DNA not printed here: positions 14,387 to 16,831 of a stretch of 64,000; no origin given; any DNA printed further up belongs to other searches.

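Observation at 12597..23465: Candidate uncharacterised amine-catabolism gene set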

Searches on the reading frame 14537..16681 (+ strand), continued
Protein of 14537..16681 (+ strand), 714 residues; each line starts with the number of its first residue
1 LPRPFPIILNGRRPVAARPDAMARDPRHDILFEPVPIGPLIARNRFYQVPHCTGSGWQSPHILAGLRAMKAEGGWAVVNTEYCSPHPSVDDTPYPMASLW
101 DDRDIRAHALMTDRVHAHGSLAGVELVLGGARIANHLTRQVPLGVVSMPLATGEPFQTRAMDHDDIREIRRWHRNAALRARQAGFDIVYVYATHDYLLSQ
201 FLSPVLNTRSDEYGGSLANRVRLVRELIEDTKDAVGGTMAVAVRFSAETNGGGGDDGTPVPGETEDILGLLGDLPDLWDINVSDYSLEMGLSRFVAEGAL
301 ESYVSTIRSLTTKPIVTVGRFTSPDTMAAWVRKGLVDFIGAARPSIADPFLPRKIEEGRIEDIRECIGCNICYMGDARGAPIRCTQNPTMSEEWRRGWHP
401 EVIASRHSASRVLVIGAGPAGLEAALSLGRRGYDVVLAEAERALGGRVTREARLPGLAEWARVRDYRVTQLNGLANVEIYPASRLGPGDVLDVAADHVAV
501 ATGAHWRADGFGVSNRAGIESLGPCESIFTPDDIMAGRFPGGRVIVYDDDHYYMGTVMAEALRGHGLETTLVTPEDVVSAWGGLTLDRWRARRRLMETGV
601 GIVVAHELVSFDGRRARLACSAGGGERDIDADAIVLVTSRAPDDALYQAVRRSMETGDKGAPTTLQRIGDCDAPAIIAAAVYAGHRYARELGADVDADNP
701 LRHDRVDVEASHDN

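Call 29: search_solved_structures(query=window:14600-16681:+, max_evalue=1e-100, show_alignments=4)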
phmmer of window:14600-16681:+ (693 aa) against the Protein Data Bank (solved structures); distinct sequences matched with E-value up to 1e-100: 5.
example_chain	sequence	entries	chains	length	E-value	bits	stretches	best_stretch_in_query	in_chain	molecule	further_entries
3k30_A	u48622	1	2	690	1.4e-202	678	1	7-678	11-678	Histamine dehydrogenase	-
6de6_A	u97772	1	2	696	8.8e-200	668.7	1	3-688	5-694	Histamine dehydrogenase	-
6l6j_A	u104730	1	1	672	5.1e-176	590.2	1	3-674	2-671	Oxidored_FMN domain-containing protein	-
1djn_A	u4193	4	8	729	2.2e-155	522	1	2-671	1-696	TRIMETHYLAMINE DEHYDROGENASE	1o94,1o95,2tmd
1djq_A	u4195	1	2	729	4e-154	517.8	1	2-671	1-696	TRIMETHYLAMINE DEHYDROGENASE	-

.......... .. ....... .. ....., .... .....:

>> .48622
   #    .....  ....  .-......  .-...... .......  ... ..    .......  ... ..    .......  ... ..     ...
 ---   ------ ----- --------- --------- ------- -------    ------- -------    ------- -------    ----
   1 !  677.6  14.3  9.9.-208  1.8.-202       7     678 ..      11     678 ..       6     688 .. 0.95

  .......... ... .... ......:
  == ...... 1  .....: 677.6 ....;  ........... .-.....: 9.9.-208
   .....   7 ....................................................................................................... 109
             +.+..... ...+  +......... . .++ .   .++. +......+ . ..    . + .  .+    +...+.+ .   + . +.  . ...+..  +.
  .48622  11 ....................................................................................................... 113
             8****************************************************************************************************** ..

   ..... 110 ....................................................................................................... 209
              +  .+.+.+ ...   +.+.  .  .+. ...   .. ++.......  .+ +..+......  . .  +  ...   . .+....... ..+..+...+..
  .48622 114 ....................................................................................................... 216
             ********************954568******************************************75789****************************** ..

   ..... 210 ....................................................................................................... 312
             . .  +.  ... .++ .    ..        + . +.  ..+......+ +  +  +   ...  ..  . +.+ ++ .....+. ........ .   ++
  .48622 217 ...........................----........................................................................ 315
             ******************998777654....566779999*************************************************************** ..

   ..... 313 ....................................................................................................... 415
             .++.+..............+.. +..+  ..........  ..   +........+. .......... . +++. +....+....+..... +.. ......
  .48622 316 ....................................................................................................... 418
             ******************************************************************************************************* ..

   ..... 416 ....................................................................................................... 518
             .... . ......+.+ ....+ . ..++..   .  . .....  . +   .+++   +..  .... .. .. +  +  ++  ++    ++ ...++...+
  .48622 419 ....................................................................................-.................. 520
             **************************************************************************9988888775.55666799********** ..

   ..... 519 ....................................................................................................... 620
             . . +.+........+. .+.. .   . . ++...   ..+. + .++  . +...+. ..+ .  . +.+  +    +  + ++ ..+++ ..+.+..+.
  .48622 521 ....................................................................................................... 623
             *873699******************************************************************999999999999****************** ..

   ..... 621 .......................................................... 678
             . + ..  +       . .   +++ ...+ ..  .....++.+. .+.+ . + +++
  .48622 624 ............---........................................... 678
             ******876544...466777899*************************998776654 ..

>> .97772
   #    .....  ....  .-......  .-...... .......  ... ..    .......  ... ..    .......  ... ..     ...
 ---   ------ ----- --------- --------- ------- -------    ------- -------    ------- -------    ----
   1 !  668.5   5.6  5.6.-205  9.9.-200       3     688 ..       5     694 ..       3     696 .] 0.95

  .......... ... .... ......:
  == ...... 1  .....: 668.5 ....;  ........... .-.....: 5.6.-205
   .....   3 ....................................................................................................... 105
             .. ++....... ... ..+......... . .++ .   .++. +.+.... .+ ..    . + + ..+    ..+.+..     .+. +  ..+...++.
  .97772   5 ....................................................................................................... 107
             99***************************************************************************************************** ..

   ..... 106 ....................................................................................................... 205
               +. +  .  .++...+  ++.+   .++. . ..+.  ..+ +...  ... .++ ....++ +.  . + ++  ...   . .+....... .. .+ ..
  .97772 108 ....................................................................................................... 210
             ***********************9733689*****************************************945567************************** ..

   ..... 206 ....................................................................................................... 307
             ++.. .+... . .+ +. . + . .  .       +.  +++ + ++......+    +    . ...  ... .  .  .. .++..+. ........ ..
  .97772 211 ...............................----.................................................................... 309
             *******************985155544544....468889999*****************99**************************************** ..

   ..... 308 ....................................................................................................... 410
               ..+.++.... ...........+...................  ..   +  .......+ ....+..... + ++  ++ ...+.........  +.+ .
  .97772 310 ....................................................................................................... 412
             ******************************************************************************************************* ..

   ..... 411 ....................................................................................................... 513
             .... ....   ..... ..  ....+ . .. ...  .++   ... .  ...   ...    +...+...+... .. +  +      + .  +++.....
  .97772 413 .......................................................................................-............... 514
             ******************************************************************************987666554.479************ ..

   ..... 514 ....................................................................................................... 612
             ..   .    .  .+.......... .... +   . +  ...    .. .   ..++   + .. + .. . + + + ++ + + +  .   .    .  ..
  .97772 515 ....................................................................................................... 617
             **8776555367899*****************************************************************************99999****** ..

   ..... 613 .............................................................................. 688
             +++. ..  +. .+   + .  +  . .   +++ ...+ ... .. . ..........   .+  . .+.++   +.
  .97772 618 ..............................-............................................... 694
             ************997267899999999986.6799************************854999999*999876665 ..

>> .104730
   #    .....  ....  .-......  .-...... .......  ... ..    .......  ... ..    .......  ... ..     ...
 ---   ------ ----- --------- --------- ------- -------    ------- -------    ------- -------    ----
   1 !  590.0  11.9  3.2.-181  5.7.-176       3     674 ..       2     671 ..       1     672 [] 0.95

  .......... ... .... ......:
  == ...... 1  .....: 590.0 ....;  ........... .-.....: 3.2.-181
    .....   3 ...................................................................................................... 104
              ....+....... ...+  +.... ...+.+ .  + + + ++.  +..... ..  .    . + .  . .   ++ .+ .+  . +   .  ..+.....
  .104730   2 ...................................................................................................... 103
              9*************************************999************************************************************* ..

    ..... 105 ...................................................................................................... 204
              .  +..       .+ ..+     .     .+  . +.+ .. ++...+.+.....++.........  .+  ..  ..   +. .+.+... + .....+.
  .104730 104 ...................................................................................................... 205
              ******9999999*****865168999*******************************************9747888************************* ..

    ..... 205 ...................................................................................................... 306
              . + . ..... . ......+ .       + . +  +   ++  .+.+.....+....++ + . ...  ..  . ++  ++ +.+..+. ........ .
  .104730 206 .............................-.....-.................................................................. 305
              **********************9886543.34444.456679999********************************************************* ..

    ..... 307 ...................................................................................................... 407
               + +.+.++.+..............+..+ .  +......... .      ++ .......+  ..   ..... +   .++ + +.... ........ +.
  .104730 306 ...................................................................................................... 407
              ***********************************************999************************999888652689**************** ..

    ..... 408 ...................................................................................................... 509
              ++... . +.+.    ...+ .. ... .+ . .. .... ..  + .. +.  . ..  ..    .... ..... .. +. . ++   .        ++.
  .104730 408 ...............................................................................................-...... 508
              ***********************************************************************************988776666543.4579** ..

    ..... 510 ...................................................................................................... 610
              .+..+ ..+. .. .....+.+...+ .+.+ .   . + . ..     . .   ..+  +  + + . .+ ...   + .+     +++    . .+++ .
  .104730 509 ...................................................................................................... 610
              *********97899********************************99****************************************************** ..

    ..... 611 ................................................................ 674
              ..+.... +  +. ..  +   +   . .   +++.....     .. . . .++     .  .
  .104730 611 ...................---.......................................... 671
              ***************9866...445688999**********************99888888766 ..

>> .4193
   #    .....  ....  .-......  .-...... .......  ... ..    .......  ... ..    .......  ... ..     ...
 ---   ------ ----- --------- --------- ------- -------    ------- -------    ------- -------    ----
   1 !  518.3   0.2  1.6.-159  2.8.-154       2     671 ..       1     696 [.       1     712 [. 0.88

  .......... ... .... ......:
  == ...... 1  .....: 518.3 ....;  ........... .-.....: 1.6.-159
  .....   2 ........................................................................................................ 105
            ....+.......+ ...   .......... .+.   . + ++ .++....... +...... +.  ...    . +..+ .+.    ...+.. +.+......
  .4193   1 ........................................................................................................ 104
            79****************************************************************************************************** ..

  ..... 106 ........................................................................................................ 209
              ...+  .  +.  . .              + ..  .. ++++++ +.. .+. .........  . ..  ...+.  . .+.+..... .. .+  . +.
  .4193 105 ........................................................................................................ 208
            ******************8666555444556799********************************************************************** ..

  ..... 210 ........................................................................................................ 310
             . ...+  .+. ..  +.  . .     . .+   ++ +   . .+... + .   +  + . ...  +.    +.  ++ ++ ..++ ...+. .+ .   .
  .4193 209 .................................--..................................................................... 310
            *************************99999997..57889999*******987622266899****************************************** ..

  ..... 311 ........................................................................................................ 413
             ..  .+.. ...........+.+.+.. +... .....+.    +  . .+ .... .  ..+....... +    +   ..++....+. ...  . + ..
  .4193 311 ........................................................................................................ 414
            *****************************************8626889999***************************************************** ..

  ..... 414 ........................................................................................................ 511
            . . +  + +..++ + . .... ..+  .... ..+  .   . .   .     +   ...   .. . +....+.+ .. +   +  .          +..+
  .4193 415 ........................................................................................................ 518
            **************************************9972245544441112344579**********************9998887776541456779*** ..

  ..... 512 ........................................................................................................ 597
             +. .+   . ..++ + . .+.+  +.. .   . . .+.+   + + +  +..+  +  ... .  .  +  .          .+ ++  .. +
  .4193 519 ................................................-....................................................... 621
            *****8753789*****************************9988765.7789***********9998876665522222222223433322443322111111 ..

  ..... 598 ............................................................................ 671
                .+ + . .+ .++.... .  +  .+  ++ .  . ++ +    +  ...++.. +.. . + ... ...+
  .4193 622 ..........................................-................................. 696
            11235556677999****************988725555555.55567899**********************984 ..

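Call 33: search_dna_similar(query=window:14600-16681:+, collection=plasmids, mode=protein, max_rows=25, max_evalue=1e-50)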
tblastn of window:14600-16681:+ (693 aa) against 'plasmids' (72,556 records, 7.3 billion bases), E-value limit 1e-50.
Records with a match: 220; places in all: 232; records where one place covers at least 80% of the query: 212.
Best place of each record, by identity: <60% 220.
By first word of the organism name: Ralstonia 117; Sinorhizobium 52; Leisingera 9; Shinella 7; Paracoccus 5; Rhizobium 4; Paraburkholderia 3; Parasedimentitalea 2; Sulfitobacter 2; Sphingobium 2; and 17 more.
By predicted mobility (MOB-suite, as given by PLSDB): mobilizable 104; non-mobilizable 60; conjugative 56.
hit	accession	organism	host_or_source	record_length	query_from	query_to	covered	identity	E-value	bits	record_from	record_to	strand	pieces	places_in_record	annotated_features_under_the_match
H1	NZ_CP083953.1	Mesorhizobium sp. B2-1-8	cell culture,soil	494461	1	681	98%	53.5%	0e+0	611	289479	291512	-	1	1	FAD-dependent oxidoreductase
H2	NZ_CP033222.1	Parasedimentitalea marina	Cell culture,deep seawater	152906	3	675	97%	54.1%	0e+0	658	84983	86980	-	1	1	FAD-dependent oxidoreductase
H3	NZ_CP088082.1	Ideonella dechloratans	Cell culture,Activated sludge, ...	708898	3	675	97%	54.1%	0e+0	593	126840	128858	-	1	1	FAD-dependent oxidoreductase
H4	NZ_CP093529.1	Shinella zoogloeoides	-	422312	1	685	99%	53.0%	0e+0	619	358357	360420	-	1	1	NAD(P)-binding protein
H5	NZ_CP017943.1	Phyllobacterium zundukense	Oxytropis triphylla,cell culture,root ...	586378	1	690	100%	52.4%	0e+0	597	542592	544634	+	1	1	FAD-dependent oxidoreductase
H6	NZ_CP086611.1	Shinella zoogloeoides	-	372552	1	685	99%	52.2%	0e+0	608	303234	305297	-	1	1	NAD(P)-binding protein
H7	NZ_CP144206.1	Sinorhizobium chiapasense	mixed culture,rhizosphere soil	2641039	1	691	100%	51.6%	0e+0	614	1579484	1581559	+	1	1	none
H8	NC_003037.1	Sinorhizobium meliloti 1021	-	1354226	1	677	98%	52.6%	0e+0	613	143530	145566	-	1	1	none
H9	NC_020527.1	Sinorhizobium meliloti 2011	-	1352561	1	677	98%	52.6%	0e+0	613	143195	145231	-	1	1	none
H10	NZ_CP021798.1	Sinorhizobium meliloti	Medicago sativa,Single Cell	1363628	1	677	98%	52.6%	0e+0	613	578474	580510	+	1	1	none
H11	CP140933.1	Sinorhizobium meliloti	Medicago lupulina,whole organism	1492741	1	677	98%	52.6%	0e+0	613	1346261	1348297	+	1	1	NAD(P)-binding protein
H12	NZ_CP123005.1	Sinorhizobium meliloti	Medicago sativa,cell culture,nodules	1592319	1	677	98%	52.6%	0e+0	613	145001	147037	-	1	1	none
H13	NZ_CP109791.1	Leisingera thetidis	-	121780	3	685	99%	52.1%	0e+0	630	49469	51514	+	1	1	FAD-dependent oxidoreductase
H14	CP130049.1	Sinorhizobium meliloti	Medicago,Cell culture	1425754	1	677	98%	52.6%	0e+0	616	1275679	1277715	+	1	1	NAD(P)-binding protein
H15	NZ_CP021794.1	Sinorhizobium meliloti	Medicago sativa,Single Cell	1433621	1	677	98%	52.5%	0e+0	615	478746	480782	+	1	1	none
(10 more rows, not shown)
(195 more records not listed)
